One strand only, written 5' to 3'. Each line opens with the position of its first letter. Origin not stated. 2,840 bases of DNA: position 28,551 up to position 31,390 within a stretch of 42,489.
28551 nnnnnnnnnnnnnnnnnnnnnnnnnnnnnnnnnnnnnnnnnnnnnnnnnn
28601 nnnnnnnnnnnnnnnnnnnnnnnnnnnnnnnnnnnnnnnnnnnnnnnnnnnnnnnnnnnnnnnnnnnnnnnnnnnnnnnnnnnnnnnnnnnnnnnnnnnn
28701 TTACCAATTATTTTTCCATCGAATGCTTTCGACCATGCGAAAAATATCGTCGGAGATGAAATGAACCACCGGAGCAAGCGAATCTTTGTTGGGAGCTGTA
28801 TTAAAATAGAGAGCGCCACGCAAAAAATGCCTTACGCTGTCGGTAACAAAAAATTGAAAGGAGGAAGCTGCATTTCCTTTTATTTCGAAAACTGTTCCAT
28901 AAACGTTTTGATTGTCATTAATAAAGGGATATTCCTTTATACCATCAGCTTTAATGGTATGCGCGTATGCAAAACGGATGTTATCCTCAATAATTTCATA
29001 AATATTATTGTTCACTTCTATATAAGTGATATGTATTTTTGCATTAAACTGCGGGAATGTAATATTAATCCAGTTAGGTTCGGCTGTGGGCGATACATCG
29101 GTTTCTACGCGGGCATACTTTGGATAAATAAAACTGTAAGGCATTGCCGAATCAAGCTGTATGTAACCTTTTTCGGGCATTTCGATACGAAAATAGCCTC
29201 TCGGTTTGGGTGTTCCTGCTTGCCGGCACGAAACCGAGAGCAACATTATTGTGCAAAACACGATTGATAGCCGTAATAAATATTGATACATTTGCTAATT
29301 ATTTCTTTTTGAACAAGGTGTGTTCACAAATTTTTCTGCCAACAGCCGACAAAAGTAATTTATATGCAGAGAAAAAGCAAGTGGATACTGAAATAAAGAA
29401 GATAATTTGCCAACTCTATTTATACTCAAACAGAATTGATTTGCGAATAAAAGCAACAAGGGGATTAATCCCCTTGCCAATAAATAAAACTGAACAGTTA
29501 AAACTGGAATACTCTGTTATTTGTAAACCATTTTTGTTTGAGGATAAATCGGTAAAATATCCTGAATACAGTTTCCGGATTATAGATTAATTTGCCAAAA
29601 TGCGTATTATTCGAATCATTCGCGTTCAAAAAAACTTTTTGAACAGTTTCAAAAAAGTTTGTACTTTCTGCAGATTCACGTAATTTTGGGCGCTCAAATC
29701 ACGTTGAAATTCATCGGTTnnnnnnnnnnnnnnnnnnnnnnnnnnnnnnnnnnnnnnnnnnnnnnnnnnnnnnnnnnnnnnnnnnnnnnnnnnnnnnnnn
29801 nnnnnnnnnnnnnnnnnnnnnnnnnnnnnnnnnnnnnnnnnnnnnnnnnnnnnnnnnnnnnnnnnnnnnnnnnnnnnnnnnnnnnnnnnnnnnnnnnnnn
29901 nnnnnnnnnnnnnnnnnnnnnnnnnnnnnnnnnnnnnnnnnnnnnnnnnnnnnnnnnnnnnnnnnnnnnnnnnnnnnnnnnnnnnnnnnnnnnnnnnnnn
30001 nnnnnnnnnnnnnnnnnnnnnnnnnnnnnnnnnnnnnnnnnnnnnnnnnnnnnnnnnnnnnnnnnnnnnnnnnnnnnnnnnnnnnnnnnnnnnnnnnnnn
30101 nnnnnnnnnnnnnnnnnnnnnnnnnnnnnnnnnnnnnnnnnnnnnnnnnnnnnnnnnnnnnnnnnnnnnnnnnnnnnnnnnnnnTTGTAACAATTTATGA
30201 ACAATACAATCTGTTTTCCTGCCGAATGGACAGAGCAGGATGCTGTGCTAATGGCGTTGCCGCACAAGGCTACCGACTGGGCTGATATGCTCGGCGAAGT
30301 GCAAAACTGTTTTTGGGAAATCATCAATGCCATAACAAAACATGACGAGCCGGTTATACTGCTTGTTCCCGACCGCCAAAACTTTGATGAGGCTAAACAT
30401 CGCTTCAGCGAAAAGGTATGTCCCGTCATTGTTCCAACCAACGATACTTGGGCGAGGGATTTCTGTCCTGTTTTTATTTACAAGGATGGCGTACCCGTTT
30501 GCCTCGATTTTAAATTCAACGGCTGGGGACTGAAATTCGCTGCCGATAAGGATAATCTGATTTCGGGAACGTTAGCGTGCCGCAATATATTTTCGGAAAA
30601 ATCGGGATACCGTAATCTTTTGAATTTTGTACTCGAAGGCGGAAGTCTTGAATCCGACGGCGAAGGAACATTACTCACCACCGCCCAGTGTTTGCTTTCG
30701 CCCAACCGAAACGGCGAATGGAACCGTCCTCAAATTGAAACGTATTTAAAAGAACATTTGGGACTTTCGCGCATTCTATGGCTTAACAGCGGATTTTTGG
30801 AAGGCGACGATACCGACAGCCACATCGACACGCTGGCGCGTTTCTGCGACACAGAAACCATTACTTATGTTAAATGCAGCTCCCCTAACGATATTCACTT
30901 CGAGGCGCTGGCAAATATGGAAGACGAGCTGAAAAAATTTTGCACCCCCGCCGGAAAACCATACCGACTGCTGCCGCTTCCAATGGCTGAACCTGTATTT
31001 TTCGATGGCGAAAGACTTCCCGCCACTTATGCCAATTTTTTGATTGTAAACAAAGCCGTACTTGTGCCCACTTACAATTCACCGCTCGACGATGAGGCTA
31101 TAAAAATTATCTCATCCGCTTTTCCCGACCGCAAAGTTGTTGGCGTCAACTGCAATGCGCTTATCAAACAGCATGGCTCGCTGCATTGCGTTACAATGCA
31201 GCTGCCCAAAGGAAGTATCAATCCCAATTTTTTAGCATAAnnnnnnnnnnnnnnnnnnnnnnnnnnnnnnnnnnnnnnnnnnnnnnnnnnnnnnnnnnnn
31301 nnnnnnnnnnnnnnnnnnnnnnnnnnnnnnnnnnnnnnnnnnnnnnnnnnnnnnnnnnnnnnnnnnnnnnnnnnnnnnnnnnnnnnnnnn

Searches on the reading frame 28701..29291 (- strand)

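Call 59: search_protein_families(library=pfam, proteins=[window:28701-29291:-], max_evalue=0.001)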
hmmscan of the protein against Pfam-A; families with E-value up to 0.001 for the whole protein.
window:28701-29291:- (196 aa): 1 family
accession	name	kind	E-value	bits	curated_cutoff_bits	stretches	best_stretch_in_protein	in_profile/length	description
PF25593.1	GldD_lipo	-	1.3e-68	230.6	27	1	25-192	3-170/170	Gliding motility lipoprotein GldD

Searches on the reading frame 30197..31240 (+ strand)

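Call 59: search_protein_families(library=pfam, proteins=[window:30197-31240:+], max_evalue=0.001)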
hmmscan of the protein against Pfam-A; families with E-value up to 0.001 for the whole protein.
window:30197-31240:+ (347 aa): 1 family
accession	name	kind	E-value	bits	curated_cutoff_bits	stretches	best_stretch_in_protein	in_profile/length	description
PF04371.20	PAD_porph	-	1.5e-117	392.8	25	1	7-337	2-321/321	Porphyromonas-type peptidyl-arginine deiminase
